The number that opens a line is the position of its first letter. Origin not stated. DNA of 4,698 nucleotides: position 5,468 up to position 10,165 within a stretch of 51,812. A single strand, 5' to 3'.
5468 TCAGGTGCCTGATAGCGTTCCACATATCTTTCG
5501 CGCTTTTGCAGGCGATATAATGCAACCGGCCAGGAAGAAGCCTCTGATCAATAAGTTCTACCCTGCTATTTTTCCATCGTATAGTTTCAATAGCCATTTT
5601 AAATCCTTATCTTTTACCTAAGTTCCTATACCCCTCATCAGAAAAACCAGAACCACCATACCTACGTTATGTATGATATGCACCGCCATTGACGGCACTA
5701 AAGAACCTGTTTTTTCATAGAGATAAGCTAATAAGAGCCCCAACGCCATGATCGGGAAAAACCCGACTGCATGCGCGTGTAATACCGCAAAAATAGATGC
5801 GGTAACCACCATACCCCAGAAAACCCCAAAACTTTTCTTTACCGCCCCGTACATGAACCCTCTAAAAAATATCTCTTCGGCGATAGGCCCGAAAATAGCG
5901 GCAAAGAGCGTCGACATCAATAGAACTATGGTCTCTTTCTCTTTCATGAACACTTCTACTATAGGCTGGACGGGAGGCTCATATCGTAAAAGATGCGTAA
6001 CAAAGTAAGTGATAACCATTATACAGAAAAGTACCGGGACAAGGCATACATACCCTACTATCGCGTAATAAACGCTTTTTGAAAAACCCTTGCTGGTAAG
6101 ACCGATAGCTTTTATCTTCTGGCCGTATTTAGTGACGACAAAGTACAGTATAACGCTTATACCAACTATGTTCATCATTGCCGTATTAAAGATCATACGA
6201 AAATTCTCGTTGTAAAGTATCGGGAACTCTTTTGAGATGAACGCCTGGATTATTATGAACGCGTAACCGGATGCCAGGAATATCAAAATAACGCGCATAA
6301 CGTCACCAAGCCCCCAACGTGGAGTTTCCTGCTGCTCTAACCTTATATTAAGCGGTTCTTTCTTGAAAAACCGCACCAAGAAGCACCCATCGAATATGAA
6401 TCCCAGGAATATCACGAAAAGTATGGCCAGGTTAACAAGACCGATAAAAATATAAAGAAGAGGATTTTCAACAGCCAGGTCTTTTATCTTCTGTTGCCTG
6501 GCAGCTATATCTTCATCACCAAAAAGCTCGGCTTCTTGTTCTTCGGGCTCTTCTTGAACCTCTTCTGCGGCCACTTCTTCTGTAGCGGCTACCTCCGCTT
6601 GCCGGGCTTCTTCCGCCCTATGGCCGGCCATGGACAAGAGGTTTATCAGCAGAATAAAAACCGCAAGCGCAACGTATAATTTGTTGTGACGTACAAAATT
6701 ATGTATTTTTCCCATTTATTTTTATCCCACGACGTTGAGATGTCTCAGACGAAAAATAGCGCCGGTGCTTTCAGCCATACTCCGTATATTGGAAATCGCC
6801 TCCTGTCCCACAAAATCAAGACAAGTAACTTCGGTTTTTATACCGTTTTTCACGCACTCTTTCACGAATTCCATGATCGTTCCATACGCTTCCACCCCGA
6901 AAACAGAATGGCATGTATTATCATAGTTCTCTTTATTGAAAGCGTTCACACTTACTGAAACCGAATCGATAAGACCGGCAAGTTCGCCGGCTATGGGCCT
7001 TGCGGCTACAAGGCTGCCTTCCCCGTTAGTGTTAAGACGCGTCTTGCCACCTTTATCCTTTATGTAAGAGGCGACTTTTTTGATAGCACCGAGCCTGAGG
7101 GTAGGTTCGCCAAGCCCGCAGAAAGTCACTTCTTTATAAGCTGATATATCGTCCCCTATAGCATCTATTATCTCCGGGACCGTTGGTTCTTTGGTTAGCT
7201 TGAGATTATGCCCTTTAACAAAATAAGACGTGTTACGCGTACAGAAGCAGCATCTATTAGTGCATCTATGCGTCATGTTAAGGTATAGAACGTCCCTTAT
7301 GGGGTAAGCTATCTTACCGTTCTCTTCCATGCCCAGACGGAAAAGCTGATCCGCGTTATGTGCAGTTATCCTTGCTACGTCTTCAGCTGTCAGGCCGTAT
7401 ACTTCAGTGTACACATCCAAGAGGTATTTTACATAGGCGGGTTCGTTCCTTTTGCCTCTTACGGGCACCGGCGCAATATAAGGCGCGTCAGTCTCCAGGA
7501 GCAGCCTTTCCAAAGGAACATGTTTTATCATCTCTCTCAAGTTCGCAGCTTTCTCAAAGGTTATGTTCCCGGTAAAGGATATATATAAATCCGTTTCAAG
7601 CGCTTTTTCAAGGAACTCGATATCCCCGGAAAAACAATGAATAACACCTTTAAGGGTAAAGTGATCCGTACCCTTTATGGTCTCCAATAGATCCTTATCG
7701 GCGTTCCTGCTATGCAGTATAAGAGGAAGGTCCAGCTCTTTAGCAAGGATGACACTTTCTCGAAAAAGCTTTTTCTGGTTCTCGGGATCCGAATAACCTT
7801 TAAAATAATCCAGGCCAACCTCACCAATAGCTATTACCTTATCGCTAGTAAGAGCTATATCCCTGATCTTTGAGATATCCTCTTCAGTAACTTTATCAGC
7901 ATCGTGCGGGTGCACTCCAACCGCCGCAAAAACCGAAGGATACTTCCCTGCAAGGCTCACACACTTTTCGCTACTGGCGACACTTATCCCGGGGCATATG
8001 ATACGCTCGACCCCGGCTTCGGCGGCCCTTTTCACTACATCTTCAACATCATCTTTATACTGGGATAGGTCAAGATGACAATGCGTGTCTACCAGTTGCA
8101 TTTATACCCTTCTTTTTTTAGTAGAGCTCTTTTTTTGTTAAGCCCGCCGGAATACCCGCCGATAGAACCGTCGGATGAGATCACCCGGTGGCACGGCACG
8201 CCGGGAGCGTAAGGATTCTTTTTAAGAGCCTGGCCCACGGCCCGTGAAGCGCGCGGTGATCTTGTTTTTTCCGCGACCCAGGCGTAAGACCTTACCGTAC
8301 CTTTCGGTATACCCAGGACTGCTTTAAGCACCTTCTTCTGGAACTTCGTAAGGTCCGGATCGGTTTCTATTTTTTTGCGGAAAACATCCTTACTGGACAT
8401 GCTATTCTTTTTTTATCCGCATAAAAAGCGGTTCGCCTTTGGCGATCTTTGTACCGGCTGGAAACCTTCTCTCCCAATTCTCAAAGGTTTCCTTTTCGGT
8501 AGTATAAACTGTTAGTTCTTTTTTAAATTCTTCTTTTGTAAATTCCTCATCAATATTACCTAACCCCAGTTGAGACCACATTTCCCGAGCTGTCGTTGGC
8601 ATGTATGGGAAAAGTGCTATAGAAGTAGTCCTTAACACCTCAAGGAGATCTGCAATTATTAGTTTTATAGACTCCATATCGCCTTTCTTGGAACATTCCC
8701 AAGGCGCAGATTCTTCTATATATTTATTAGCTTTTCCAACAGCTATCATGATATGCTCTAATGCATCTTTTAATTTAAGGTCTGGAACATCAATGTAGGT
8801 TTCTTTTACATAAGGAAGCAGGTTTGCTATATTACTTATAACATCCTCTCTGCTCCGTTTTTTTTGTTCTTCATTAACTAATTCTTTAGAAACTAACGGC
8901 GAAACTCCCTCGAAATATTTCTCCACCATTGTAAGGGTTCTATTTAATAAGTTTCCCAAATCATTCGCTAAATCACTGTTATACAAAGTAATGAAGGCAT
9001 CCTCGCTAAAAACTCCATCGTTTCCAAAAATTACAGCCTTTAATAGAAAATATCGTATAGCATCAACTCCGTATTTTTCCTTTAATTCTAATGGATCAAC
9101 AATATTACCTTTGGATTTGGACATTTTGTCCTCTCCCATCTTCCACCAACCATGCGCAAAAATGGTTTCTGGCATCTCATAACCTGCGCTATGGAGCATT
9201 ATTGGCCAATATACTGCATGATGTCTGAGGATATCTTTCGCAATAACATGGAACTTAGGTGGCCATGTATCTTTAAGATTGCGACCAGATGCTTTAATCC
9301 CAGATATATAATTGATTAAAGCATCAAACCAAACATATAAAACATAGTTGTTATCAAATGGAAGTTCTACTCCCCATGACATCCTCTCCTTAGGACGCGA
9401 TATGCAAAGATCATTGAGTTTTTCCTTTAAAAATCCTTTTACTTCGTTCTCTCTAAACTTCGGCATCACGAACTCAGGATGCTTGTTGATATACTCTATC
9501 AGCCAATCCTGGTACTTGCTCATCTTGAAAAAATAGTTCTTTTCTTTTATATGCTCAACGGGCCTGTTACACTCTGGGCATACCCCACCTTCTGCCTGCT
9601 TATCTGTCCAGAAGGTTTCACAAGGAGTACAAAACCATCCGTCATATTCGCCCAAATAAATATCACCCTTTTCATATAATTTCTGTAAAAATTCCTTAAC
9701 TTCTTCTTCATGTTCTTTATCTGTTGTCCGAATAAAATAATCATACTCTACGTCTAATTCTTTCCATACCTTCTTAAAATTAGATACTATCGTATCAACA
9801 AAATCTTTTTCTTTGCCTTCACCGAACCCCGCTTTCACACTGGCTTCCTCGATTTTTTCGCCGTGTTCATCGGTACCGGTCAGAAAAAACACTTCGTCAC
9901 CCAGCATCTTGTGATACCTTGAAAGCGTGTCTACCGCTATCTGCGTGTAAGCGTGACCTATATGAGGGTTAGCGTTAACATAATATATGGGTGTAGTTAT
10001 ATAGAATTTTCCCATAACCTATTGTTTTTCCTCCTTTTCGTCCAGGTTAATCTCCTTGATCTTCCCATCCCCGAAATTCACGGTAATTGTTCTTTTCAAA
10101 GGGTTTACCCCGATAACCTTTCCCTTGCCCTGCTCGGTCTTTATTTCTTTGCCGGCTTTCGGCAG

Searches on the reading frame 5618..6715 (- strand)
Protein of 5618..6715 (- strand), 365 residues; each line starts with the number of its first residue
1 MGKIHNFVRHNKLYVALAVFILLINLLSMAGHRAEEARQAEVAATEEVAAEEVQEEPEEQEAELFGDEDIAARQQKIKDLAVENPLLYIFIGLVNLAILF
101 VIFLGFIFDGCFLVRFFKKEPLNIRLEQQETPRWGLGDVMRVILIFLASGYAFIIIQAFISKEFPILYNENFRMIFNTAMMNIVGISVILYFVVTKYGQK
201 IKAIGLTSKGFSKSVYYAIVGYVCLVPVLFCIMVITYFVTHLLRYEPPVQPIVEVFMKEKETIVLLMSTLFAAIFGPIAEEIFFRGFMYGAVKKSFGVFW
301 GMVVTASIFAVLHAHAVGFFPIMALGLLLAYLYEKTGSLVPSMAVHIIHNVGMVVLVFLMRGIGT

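Call 35: search_protein_families(library=pfam, proteins=[window:5618-6715:-], max_evalue=0.00001)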
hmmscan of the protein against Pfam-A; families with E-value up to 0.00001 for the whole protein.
window:5618-6715:- (365 aa): 1 family
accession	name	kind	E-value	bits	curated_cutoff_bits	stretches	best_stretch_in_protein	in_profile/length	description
PF02517.21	Rce1-like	-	2e-21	76.5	22.4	1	265-351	4-92/93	Type II CAAX prenyl endopeptidase Rce1-like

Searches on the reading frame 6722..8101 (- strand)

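Call 35: search_protein_families(library=pfam, proteins=[window:6722-8101:-], max_evalue=0.00001)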
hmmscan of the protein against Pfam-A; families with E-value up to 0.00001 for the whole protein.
window:6722-8101:- (459 aa): 2 families
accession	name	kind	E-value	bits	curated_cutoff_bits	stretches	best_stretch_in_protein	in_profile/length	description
PF01026.27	TatD_DNase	-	7e-87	291.4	27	1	4-255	1-253/253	TatD related DNase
PF04055.27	Radical_SAM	-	5e-15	56.5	29.5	1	275-426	2-144/166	Radical SAM superfamily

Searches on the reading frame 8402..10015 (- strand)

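Call 35: search_protein_families(library=pfam, proteins=[window:8402-10015:-], max_evalue=0.00001)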
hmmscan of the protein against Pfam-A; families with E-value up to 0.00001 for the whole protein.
window:8402-10015:- (537 aa): 3 families
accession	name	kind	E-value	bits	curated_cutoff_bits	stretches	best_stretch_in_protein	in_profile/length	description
PF09334.17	tRNA-synt_1g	-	4.8e-104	348.7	20.1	2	157-361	180-391/391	tRNA synthetases class I (M)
PF00133.28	tRNA-synt_1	-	1.5e-29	103.4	22.7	2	3-220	24-245/414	tRNA synthetases class I (I, L, M and V)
PF01406.26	tRNA-synt_1e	-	4.5e-13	49.7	27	1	13-123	19-125/301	tRNA synthetases class I (C) catalytic domain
